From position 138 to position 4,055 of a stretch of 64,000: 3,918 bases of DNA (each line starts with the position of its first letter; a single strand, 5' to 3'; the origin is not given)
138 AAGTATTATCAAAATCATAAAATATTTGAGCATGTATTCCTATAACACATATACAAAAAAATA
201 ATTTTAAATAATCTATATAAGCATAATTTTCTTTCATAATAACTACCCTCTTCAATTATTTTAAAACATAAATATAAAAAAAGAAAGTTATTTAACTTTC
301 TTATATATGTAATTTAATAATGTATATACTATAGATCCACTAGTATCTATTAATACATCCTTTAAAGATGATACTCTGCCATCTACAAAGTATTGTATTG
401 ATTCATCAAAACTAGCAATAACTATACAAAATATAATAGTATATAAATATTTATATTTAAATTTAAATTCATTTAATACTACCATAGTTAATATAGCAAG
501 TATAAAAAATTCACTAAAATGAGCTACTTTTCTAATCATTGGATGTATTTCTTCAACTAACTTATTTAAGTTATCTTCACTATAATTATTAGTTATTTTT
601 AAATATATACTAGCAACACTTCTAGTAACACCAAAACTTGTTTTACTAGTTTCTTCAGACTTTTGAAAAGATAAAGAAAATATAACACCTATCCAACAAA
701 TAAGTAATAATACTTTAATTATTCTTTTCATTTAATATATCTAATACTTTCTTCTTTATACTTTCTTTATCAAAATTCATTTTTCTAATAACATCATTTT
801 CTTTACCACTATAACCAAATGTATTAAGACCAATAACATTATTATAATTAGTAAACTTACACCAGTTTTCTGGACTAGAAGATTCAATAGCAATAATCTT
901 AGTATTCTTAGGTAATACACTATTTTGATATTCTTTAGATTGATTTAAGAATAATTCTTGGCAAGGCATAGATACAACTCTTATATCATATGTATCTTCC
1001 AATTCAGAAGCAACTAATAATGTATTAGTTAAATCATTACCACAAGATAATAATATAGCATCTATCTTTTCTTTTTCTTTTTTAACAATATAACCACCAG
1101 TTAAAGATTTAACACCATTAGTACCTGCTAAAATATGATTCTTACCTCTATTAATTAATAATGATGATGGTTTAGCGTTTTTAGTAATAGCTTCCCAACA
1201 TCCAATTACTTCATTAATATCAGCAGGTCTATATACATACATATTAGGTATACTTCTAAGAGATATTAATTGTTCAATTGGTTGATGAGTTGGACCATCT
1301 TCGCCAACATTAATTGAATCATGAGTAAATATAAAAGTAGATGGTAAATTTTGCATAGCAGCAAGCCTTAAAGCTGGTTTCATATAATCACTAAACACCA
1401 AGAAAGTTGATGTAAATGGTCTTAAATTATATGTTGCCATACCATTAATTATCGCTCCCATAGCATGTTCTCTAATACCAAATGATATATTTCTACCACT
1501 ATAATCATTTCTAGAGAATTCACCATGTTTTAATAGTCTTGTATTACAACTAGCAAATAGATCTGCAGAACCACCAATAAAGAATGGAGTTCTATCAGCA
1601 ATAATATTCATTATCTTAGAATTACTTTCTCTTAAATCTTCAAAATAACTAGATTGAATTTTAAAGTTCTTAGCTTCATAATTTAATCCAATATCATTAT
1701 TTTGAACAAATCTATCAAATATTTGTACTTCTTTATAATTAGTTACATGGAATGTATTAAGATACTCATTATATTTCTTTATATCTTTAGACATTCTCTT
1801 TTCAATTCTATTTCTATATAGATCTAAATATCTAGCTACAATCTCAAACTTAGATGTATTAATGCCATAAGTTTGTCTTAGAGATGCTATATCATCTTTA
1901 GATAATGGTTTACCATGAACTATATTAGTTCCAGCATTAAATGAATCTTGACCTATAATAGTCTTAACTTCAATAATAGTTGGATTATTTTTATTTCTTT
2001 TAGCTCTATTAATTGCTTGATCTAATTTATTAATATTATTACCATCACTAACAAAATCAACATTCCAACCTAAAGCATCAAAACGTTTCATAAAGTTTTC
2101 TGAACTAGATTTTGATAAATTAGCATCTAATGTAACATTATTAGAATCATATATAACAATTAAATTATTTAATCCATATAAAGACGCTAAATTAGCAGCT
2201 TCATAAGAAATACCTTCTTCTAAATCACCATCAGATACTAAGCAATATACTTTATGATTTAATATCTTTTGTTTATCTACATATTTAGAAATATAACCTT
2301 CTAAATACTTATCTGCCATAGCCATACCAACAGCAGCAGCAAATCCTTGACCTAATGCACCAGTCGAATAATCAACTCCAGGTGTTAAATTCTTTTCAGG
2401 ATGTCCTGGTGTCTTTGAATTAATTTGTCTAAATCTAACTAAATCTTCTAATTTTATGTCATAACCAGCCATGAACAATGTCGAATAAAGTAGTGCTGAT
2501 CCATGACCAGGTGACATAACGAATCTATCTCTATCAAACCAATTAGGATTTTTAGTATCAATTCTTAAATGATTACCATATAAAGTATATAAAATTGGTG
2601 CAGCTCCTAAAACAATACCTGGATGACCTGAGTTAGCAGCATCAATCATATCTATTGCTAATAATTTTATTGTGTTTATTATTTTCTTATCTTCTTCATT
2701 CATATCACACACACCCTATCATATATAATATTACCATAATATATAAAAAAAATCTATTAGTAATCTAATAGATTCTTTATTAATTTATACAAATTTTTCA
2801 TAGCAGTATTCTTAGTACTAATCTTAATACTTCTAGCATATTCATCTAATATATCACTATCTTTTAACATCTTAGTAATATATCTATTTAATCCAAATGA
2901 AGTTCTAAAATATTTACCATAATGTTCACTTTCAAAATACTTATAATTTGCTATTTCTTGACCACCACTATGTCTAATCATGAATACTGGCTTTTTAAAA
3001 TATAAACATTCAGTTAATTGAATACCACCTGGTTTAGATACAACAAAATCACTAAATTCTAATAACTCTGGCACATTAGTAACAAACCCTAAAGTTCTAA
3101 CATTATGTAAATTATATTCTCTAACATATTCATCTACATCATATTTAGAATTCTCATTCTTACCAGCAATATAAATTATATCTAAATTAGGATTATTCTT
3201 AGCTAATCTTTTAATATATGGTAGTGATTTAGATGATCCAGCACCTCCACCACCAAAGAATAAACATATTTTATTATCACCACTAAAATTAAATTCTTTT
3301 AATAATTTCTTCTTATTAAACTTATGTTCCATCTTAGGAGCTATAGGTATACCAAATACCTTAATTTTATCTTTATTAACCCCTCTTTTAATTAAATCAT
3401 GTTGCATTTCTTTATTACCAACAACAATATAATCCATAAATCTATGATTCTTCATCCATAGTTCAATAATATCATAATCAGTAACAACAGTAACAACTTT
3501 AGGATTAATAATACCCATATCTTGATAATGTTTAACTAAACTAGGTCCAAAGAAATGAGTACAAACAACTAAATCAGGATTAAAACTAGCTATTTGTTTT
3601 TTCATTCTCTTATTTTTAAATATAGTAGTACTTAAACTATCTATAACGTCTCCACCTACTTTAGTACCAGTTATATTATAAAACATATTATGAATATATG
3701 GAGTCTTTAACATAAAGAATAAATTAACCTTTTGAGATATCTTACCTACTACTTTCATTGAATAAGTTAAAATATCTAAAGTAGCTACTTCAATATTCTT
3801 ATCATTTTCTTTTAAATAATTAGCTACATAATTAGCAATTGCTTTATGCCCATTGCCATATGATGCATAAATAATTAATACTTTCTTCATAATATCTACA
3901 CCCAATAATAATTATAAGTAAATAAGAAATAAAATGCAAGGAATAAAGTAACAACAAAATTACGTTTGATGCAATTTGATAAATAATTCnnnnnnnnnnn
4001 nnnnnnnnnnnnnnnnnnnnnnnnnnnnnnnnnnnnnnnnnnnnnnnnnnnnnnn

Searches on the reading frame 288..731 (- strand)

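Call 7: search_protein_families(library=pfam, proteins=[window:288-731:-], max_evalue=0.01)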
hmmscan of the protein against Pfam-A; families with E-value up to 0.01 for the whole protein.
window:288-731:- (147 aa): 1 family
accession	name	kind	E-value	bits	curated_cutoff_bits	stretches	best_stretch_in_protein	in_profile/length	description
PF04892.17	VanZ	-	6.3e-21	75.7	30.1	1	7-141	2-123/126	VanZ like family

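Call 8: search_protein_families(library=ncbifam, proteins=[window:288-731:-], max_evalue=0.01)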
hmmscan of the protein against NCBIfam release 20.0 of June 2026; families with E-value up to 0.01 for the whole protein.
window:288-731:- (147 aa): 1 family
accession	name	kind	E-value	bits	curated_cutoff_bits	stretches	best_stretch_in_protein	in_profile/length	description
NF037970.1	vanZ_1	subfamily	3e-25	89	20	1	13-132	1-108/109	VanZ family protein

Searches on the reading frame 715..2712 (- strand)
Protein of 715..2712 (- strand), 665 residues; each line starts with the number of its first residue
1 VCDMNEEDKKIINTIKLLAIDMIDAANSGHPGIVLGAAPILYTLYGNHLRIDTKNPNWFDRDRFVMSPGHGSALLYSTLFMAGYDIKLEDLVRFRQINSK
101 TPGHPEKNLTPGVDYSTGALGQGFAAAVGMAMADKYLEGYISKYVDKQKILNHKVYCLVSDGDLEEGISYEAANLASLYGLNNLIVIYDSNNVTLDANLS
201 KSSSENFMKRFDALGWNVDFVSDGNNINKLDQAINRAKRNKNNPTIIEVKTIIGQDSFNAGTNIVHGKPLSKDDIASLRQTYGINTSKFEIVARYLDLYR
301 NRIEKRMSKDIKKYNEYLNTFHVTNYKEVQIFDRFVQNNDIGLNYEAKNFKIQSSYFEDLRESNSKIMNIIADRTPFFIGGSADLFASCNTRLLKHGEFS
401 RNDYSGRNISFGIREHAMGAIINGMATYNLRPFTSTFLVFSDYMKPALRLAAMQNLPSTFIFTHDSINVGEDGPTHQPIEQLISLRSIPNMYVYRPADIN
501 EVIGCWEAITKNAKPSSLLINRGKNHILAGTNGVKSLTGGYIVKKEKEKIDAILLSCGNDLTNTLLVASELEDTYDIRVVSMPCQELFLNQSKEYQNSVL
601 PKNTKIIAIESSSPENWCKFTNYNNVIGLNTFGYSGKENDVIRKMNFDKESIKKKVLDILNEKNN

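Call 7: search_protein_families(library=pfam, proteins=[window:715-2712:-], max_evalue=0.01)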
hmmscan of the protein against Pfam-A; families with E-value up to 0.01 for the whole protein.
window:715-2712:- (665 aa): 6 families
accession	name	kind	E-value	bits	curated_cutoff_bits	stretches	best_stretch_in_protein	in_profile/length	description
PF00456.26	Transketolase_N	-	5.4e-105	351.5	22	1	8-337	2-330/334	Transketolase, thiamine diphosphate binding domain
PF02779.29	Transket_pyr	-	1.5e-42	145.7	27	1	361-523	6-170/174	Transketolase, pyrimidine binding domain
PF22613.1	Transketolase_C_1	-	4.5e-26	91.7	27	1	539-648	1-113/113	Transketolase-like TK C-terminal domain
PF13292.11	DXP_synthase_N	-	0.00016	21.5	21.2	0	149-199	130-179/274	1-deoxy-D-xylulose-5-phosphate synthase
PF00676.26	E1_dh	-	0.0013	18.3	22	1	122-251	105-224/300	Dehydrogenase E1 component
PF02775.26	TPP_enzyme_C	-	0.0072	16.6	21.9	0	115-249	25-151/151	Thiamine pyrophosphate enzyme, C-terminal TPP binding domain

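Call 8: search_protein_families(library=ncbifam, proteins=[window:715-2712:-], max_evalue=0.01)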
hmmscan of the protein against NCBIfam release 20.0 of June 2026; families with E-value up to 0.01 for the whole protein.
window:715-2712:- (665 aa): 11 families
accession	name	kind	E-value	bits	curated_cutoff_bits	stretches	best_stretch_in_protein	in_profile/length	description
TIGR00232.1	tktlase_bact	equivalog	8.2e-212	705.1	682.25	1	9-660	1-653/654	transketolase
NF004558.0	PRK05899.2-4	equivalog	8.7e-200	665.4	788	1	8-659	3-649/651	transketolase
NF004559.0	PRK05899.2-5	equivalog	1e-76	258.5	488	2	11-300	21-296/627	transketolase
NF004556.0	PRK05899.2-2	equivalog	2.3e-66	224.4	575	1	8-660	17-638/639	transketolase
TIGR00204.1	dxs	equivalog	7.1e-18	64.5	465.95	1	403-582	349-528/616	1-deoxy-D-xylulose-5-phosphate synthase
NF003933.0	PRK05444.2-2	equivalog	3.1e-13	49.1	395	2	116-261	116-257/606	1-deoxy-D-xylulose-5-phosphate synthase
TIGR00759.1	aceE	equivalog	5.3e-13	47.8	859.9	1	8-218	75-286/885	pyruvate dehydrogenase (acetyl-transferring), homodimeric type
NF008968.0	PRK12315.1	subfamily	1.1e-09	37.1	510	1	152-256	136-248/582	1-deoxy-D-xylulose-5-phosphate synthase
TIGR03182.1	PDH_E1_alph_y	equivalog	1.3e-09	37.5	393.85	1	118-252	110-234/315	pyruvate dehydrogenase (acetyl-transferring) E1 component subunit alpha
TIGR03186.1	AKGDH_not_PDH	exception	5.3e-07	28.3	1408.3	1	64-219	134-287/889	alpha-ketoglutarate dehydrogenase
TIGR03181.1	PDH_E1_alph_x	equivalog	4e-05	22.7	411.35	1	120-251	124-245/341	pyruvate dehydrogenase (acetyl-transferring) E1 component subunit alpha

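Call 89: find_encoding_contigs(protein=window:715-2712:-, flank=10000, max_places=1)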
Protein window:715-2712:- (665 aa): no gene with exactly this product is on record in the collection.

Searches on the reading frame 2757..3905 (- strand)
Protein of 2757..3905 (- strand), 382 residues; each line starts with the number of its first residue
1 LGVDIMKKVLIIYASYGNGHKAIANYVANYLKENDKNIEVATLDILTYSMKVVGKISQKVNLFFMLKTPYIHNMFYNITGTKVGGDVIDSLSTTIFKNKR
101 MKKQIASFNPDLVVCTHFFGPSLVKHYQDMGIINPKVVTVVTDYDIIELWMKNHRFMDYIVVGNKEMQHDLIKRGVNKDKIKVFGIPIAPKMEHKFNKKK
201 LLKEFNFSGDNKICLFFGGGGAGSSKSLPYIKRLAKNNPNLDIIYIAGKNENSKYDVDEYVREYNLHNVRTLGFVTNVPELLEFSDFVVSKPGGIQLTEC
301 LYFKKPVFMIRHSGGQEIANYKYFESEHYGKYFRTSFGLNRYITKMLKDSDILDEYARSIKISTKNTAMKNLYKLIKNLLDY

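Call 7: search_protein_families(library=pfam, proteins=[window:2757-3905:-], max_evalue=0.01)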
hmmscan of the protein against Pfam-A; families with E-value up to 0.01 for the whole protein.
window:2757-3905:- (382 aa): 6 families
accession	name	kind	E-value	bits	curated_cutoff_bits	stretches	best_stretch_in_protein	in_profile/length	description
PF06925.17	MGDG_synth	-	5.8e-22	79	25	1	20-188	1-169/169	Monogalactosyldiacylglycerol (MGDG) synthase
PF04101.22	Glyco_tran_28_C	-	5e-08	33.6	22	1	232-370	23-164/166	Glycosyltransferase family 28 C-terminal domain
PF00534.26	Glycos_transf_1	-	2.7e-07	30.7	26.4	1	227-350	33-159/172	Glycosyl transferases group 1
PF02350.25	Epimerase_2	-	9.4e-07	28.4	30.6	1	160-314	126-288/347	UDP-N-acetylglucosamine 2-epimerase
PF13692.12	Glyco_trans_1_4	-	0.0016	19.1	27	1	232-318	25-114/142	Glycosyl transferases group 1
PF13439.12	Glyco_transf_4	-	0.0053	17.2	28.5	0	95-183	58-161/170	Glycosyltransferase Family 4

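Call 8: search_protein_families(library=ncbifam, proteins=[window:2757-3905:-], max_evalue=0.01)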
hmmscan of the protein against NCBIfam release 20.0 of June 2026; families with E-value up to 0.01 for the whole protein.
window:2757-3905:- (382 aa): 7 families
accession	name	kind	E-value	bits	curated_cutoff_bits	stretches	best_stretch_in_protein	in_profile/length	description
NF010135.0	PRK13609.1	equivalog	2.7e-49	168.2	500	1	7-370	5-359/388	diglucosyl diacylglycerol synthase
NF010134.0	PRK13608.1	equivalog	1.5e-39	136.2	557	1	6-381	5-370/391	diglucosyl diacylglycerol synthase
TIGR01133.1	murG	equivalog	2.7e-09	36.5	250.25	1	203-376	174-353/353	undecaprenyldiphospho-muramoylpentapeptide beta-N-acetylglucosaminyltransferase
NF009102.0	PRK12446.1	equivalog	7.1e-09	35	339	1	176-377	151-350/352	undecaprenyldiphospho-muramoylpentapeptide beta-N-acetylglucosaminyltransferase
NF046086.1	BFO_1060_trans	domain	0.00015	21.1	200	0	98-217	36-168/365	BFO_1060 family glycosyltransferase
TIGR00661.1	MJ1255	subfamily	0.00052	19.4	195.9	0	255-331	220-295/321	MJ1255/VC2487 family glycosyltransferase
TIGR03590.1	PseG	equivalog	0.0011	18.6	153.55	1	209-317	170-274/280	UDP-2,4-diacetamido-2,4,6-trideoxy-beta-L-altropyranose hydrolase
